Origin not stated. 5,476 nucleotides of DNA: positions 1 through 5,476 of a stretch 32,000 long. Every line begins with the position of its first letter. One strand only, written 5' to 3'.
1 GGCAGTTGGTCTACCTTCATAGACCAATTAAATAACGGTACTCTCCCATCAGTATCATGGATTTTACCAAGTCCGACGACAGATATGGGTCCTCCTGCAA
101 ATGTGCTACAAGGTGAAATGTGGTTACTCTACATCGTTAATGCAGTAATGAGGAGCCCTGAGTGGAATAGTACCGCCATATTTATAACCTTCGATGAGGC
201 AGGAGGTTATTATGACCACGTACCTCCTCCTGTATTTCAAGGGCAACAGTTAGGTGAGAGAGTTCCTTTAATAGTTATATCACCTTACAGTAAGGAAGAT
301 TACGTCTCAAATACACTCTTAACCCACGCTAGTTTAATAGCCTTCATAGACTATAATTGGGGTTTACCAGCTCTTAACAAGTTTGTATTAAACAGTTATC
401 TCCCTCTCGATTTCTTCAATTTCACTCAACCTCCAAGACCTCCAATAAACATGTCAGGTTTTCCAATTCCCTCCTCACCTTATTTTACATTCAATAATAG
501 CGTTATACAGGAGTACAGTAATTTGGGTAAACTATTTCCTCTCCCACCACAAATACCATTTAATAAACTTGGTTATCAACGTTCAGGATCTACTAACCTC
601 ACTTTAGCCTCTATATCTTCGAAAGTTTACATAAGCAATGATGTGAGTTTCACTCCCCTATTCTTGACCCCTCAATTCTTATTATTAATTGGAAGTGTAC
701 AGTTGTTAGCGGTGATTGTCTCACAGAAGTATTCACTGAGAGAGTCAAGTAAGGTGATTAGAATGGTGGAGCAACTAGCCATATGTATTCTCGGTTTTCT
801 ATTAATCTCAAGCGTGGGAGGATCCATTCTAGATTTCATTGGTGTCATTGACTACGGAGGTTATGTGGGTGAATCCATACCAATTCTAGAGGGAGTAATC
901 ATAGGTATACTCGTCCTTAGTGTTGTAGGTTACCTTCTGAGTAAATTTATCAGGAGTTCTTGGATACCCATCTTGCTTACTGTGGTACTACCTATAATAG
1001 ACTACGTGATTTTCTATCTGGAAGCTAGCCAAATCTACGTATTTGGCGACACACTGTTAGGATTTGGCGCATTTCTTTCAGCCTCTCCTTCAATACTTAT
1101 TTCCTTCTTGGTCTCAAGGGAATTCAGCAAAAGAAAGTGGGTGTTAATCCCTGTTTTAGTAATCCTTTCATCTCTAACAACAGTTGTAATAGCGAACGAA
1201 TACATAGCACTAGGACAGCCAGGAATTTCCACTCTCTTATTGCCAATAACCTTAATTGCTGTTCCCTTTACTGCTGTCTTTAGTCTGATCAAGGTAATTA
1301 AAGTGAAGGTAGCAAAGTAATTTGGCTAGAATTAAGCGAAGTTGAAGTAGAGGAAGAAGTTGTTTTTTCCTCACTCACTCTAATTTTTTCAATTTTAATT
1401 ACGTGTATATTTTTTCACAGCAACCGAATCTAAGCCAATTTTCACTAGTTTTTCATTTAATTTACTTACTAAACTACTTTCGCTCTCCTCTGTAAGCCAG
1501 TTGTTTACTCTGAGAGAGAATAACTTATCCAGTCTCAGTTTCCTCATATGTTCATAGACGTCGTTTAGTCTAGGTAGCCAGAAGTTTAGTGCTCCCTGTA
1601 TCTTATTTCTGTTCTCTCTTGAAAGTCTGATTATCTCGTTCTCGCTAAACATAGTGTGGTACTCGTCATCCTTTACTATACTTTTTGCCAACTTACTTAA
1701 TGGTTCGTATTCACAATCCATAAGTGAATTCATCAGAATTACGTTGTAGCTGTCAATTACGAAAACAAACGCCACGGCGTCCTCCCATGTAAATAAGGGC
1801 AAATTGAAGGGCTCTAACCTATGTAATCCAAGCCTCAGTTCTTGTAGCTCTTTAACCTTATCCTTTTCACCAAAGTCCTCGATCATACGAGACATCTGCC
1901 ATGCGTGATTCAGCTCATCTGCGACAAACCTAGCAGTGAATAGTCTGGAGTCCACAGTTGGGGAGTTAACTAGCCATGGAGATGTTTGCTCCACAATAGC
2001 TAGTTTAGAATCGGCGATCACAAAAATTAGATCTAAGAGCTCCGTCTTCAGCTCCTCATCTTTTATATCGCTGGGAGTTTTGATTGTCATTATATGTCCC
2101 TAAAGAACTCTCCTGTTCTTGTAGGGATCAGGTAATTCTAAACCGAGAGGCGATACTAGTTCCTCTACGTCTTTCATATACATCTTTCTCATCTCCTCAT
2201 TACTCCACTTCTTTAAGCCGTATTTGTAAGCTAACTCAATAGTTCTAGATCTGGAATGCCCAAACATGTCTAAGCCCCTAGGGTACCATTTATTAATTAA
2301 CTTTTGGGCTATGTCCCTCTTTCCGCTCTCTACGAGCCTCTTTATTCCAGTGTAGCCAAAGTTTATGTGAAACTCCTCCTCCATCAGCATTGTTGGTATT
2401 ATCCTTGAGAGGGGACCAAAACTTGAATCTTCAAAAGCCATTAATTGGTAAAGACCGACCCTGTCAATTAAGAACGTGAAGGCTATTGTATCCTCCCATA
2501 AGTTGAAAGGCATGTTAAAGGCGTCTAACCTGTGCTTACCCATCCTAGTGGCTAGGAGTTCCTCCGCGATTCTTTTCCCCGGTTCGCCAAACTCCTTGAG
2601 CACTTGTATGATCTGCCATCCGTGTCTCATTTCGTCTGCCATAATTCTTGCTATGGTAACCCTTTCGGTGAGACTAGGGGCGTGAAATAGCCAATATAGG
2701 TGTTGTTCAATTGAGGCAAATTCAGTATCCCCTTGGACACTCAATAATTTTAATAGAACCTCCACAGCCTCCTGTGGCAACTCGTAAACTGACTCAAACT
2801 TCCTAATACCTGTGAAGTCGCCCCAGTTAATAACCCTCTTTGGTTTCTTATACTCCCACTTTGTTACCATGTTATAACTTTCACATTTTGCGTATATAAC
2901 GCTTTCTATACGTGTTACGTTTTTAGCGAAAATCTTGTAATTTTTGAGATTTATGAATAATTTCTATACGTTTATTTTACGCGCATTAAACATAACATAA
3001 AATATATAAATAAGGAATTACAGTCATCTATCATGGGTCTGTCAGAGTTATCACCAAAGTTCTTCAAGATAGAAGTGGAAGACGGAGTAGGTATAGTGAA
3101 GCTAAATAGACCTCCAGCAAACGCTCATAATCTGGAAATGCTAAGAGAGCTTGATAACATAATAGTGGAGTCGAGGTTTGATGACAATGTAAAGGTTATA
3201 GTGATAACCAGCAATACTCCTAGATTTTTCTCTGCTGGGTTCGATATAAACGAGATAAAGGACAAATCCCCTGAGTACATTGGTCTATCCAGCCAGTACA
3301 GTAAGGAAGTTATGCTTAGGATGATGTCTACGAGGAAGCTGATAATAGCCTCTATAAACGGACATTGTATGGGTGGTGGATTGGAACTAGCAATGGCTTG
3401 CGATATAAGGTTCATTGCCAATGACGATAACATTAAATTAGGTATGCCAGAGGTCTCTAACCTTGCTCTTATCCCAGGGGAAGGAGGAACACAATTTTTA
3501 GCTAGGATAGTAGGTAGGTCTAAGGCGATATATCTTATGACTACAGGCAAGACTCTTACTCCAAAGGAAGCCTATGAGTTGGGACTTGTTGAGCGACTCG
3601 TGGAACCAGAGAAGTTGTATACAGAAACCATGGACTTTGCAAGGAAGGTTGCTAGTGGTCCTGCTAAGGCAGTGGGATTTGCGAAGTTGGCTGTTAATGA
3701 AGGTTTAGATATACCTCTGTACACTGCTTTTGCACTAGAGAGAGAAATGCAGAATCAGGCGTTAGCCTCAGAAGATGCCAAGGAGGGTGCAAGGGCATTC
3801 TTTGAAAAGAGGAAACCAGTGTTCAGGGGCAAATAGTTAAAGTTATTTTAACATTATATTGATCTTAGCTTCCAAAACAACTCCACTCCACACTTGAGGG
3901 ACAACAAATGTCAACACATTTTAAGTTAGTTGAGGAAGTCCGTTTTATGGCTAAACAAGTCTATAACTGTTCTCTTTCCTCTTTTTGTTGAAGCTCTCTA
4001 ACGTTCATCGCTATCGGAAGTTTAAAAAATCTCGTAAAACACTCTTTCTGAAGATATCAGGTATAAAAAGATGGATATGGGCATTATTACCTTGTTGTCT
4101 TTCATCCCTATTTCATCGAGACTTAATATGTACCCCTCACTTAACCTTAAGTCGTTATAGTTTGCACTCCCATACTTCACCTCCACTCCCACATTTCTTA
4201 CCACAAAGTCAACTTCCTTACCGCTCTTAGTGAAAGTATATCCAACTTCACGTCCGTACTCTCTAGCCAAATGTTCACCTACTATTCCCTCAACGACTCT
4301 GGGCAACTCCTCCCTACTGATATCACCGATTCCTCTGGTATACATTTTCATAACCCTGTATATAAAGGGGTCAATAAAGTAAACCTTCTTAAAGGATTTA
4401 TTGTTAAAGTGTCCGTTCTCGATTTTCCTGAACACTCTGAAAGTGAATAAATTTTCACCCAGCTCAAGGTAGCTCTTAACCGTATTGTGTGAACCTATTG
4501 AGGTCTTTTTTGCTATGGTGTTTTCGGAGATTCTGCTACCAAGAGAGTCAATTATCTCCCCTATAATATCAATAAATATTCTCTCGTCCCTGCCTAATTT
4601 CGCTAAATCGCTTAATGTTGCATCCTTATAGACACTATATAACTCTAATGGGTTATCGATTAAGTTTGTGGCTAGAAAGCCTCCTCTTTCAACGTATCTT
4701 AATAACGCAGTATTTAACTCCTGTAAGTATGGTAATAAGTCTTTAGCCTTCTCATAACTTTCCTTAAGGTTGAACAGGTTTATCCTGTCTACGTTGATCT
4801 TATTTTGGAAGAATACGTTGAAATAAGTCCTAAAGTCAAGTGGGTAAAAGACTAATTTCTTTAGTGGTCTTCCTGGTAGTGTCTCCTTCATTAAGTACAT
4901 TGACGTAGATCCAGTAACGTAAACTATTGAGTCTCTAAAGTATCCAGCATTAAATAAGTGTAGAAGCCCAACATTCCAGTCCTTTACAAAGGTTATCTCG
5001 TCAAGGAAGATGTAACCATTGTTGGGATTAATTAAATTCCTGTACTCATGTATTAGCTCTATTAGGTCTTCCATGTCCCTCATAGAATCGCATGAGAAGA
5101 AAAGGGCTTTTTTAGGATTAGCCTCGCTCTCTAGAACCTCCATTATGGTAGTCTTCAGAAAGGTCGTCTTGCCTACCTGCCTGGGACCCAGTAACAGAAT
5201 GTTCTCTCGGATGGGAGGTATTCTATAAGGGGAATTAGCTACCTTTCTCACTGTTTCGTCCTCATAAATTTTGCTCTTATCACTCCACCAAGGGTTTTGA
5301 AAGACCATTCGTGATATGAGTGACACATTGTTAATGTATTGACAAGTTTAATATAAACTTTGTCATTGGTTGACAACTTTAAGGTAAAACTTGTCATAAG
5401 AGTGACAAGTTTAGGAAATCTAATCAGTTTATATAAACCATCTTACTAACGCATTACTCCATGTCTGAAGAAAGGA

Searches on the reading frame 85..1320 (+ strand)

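Call 96: search_protein_families(library=pfam, proteins=[window:85-1320:+], max_evalue=0.001)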
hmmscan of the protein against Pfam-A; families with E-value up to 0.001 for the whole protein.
window:85-1320:+ (411 aa): 1 family
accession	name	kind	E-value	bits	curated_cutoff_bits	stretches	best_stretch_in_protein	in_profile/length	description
PF04185.19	Phosphoesterase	-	4.6e-29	102.1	23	1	3-95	254-356/356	Phosphoesterase family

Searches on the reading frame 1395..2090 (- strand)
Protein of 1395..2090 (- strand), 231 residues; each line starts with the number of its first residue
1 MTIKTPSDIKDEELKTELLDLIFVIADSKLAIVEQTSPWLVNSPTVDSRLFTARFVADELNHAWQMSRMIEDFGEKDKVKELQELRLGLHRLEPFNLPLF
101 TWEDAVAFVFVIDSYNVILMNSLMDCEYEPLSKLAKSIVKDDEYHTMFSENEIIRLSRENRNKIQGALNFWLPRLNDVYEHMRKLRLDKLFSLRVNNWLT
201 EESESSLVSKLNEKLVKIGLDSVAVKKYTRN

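Call 96: search_protein_families(library=pfam, proteins=[window:1395-2090:-], max_evalue=0.001)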
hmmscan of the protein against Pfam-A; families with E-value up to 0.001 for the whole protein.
window:1395-2090:- (231 aa): 1 family
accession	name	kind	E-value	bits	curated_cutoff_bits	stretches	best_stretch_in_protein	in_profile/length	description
PF05138.18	PaaA_PaaC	-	9.8e-21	74.6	28.5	1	5-184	5-190/263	Phenylacetic acid catabolic protein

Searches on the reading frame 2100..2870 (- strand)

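Call 96: search_protein_families(library=pfam, proteins=[window:2100-2870:-], max_evalue=0.001)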
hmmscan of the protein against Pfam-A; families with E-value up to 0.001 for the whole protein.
window:2100-2870:- (256 aa): 1 family
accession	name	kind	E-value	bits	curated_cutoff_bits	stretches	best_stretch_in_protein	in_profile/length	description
PF05138.18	PaaA_PaaC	-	1.8e-29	103.2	28.5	1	30-249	9-229/263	Phenylacetic acid catabolic protein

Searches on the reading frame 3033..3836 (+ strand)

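Call 96: search_protein_families(library=pfam, proteins=[window:3033-3836:+], max_evalue=0.001)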
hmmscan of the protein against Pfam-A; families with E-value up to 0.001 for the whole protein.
window:3033-3836:+ (267 aa): 2 families
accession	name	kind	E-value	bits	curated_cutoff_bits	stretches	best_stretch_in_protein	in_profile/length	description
PF00378.25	ECH_1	-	1.6e-55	188.6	27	1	15-266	2-250/251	Enoyl-CoA hydratase/isomerase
PF16113.10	ECH_2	-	1.8e-30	107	27.2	1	19-196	1-178/335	Enoyl-CoA hydratase/isomerase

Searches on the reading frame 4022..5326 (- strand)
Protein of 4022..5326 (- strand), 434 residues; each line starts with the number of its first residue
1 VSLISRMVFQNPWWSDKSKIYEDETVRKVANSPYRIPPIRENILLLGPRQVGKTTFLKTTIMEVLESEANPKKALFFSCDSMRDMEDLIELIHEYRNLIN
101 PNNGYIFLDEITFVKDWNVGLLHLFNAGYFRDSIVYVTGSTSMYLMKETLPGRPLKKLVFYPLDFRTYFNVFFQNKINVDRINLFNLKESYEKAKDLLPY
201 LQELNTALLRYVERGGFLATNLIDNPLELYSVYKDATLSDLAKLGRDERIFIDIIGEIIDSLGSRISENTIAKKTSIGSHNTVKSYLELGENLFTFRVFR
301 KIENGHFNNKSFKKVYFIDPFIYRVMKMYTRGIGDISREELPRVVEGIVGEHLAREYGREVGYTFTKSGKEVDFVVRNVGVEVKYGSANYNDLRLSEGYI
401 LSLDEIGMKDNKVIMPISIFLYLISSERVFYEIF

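Call 96: search_protein_families(library=pfam, proteins=[window:4022-5326:-], max_evalue=0.001)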
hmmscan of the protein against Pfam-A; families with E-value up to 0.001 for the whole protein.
window:4022-5326:- (434 aa): 2 families
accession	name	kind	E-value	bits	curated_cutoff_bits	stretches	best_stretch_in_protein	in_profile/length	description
PF13173.12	AAA_14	-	4e-23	82.3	27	1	42-168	4-128/129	AAA domain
PF13635.12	DUF4143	-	4.3e-10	40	28.1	1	246-386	11-160/160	Domain of unknown function (DUF4143)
